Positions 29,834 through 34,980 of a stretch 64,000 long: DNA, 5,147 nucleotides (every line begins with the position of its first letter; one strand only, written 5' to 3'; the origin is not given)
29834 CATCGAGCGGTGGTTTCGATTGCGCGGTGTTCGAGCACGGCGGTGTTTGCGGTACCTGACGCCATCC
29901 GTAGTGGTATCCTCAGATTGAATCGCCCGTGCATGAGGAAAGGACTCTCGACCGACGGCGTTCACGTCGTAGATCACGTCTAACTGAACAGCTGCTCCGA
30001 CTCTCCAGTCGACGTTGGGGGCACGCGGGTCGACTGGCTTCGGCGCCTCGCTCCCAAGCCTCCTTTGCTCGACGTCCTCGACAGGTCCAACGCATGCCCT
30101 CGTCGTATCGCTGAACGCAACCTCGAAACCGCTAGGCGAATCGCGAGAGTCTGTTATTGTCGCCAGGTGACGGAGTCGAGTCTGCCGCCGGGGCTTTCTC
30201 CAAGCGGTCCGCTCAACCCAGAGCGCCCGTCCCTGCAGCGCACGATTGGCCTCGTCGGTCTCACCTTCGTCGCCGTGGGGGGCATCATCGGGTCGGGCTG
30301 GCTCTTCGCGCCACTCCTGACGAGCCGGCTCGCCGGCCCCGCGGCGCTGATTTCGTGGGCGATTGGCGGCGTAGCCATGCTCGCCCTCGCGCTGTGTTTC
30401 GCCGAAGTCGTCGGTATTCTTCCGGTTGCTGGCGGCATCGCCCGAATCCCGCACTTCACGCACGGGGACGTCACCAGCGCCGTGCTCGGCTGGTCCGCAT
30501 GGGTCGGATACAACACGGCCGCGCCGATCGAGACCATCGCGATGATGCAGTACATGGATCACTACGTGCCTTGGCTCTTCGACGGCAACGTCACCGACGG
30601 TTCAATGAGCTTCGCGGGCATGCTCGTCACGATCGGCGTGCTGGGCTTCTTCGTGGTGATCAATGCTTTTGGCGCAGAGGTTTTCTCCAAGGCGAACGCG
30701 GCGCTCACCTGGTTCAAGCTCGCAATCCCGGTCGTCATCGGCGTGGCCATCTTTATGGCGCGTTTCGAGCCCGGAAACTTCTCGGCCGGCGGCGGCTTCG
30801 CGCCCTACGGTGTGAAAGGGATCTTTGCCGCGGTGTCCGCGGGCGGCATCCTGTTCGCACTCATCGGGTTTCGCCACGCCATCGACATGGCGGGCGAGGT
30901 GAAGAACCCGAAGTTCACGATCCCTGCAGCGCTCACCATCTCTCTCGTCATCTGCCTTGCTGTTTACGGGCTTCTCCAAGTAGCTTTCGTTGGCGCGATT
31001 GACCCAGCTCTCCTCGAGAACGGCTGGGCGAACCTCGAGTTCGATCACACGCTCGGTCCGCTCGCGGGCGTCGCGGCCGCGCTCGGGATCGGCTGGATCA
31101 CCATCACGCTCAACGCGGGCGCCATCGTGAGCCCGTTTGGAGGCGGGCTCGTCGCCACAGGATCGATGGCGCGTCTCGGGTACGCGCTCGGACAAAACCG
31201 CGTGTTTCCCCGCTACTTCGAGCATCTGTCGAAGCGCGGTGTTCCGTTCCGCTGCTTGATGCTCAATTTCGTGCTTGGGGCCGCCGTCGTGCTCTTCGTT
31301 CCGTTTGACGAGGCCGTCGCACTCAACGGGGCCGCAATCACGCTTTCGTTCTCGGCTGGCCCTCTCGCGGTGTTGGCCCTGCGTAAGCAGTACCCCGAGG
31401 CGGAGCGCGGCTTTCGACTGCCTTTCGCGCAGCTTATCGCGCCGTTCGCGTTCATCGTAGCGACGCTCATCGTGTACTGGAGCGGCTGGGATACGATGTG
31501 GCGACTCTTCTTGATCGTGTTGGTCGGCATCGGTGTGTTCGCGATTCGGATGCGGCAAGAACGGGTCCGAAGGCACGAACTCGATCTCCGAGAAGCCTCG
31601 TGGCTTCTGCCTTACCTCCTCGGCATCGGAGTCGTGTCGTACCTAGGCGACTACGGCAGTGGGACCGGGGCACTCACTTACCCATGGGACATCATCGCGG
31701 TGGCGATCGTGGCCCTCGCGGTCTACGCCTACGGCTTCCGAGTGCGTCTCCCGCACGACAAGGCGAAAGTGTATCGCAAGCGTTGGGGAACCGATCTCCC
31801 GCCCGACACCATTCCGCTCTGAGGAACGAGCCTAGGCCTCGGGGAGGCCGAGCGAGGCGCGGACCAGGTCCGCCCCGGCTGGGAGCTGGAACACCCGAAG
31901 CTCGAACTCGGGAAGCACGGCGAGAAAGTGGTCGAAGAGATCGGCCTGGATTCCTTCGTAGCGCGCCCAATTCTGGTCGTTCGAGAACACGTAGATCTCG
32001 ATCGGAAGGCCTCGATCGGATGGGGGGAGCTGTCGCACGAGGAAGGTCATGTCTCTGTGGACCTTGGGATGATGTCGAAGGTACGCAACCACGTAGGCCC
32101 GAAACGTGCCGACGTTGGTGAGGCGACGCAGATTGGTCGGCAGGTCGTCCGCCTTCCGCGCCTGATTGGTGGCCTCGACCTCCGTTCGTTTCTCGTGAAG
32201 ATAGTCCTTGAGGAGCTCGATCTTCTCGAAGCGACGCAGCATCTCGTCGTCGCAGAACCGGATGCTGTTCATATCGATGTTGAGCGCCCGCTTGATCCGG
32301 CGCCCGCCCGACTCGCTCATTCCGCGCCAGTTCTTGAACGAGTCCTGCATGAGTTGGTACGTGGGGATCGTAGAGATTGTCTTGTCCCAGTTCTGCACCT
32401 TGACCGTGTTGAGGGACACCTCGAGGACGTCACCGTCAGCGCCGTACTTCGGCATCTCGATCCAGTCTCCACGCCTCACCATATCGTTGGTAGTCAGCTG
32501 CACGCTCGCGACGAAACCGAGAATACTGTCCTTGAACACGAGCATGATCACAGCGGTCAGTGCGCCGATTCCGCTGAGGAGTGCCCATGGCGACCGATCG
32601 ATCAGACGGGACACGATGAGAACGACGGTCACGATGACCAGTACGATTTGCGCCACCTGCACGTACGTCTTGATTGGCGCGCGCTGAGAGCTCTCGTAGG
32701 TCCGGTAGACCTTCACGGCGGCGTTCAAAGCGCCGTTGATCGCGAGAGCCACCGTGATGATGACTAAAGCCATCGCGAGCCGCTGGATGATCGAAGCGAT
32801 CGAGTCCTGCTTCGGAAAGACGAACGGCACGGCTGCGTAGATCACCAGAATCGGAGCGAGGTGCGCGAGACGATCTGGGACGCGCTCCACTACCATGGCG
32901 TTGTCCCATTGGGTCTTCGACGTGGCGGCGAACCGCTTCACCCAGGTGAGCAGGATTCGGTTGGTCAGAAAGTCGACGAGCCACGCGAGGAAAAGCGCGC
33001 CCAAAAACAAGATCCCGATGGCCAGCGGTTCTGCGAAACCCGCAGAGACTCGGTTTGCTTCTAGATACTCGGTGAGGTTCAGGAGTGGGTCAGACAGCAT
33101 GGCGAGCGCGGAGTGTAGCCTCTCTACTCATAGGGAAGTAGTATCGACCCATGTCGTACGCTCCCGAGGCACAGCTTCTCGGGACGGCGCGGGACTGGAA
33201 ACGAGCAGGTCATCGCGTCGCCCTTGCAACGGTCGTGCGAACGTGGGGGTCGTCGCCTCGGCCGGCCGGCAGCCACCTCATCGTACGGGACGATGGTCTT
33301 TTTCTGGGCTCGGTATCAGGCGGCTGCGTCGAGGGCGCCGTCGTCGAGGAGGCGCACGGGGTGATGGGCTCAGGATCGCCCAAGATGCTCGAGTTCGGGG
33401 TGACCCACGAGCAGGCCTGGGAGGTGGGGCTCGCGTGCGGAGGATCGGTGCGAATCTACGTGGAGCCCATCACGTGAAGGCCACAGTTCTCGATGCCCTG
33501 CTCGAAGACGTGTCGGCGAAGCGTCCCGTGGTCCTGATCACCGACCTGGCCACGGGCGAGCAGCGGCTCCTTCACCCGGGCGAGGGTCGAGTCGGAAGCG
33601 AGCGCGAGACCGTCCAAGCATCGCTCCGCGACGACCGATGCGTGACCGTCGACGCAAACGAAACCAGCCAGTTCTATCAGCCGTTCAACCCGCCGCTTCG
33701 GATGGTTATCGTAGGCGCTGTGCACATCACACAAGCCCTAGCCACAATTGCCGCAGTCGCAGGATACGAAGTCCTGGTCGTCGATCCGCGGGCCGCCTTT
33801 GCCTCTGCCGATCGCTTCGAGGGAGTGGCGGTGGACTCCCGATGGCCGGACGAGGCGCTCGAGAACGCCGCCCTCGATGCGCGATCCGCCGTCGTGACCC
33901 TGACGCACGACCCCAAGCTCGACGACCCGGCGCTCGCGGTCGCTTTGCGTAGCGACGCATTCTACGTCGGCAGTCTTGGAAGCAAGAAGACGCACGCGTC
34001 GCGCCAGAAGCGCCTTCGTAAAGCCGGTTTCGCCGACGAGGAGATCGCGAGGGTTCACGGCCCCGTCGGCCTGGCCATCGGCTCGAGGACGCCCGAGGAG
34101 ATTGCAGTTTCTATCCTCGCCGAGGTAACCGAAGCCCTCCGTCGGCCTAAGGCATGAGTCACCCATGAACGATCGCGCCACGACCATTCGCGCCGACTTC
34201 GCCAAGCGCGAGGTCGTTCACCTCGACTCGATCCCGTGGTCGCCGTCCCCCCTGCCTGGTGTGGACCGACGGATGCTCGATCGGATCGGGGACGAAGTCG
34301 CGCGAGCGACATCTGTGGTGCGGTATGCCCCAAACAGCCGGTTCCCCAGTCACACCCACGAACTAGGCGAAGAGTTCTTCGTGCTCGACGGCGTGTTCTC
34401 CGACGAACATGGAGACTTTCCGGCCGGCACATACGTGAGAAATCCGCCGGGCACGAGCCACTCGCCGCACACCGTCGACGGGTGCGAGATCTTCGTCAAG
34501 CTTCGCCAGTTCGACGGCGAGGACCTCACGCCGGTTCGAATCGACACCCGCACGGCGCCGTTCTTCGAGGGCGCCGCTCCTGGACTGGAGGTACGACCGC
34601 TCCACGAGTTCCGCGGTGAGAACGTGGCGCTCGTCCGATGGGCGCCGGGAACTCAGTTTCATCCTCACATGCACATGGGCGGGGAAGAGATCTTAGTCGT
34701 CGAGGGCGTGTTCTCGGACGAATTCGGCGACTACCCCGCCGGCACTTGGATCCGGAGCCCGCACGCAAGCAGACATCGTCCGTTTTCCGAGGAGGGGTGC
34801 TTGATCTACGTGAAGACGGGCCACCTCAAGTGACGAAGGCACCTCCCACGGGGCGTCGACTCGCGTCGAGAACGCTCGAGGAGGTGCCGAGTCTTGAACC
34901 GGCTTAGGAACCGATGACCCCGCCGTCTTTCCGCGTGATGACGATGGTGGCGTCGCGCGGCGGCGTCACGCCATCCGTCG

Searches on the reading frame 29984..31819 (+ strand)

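Call 51: search_protein_families(library=pfam, proteins=[window:29984-31819:+], max_evalue=0.0001)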
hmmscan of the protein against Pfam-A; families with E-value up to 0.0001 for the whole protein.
window:29984-31819:+ (612 aa): 2 families
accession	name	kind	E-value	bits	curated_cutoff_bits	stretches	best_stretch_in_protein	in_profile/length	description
PF13520.12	AA_permease_2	-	1e-43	150.3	27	1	88-501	1-410/427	Amino acid permease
PF00324.27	AA_permease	-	5.8e-30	104.8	24.6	1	93-497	2-413/470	Amino acid permease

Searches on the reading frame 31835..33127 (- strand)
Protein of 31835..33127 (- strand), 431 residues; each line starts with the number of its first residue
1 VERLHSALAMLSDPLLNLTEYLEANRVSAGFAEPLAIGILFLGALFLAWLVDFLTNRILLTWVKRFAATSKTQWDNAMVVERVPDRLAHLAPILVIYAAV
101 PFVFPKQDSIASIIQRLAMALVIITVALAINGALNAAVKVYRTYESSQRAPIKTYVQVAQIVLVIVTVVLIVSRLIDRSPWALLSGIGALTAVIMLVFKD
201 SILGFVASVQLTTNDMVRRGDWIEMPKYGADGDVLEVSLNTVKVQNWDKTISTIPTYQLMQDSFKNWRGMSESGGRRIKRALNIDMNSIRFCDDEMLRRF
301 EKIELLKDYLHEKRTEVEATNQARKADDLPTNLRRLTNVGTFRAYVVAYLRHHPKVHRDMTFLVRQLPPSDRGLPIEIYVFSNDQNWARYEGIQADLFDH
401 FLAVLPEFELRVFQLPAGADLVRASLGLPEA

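Call 51: search_protein_families(library=pfam, proteins=[window:31835-33127:-], max_evalue=0.0001)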
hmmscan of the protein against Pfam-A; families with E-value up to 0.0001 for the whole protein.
window:31835-33127:- (431 aa): 1 family
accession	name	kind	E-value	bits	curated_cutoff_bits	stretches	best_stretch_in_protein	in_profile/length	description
PF00924.24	MS_channel_2nd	-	2.9e-14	53.4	20.2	1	200-268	1-67/68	Mechanosensitive ion channel, beta-domain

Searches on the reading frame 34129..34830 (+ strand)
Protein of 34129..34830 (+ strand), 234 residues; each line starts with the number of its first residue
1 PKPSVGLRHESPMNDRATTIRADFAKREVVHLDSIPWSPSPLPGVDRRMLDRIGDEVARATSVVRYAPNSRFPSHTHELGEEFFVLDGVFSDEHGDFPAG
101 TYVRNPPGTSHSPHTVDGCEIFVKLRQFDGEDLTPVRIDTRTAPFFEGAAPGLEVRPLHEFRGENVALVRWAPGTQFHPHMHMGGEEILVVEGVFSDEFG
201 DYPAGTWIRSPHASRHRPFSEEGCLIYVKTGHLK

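Call 51: search_protein_families(library=pfam, proteins=[window:34129-34830:+], max_evalue=0.0001)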
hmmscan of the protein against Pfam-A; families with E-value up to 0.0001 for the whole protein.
window:34129-34830:+ (234 aa): 4 families
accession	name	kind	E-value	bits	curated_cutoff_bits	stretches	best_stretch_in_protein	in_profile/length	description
PF12973.13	Cupin_7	-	4.3e-66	219.8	27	2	26-128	2-104/105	ChrR Cupin-like domain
PF07883.17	Cupin_2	-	1.2e-06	28.6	27.2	0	63-114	2-57/70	Cupin domain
PF16867.11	DMSP_lyase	-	4.4e-06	27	27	0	66-116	102-156/162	Dimethlysulfonioproprionate lyase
PF14499.12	DUF4437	-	8.8e-06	25.5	24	0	57-111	34-93/250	Domain of unknown function (DUF4437)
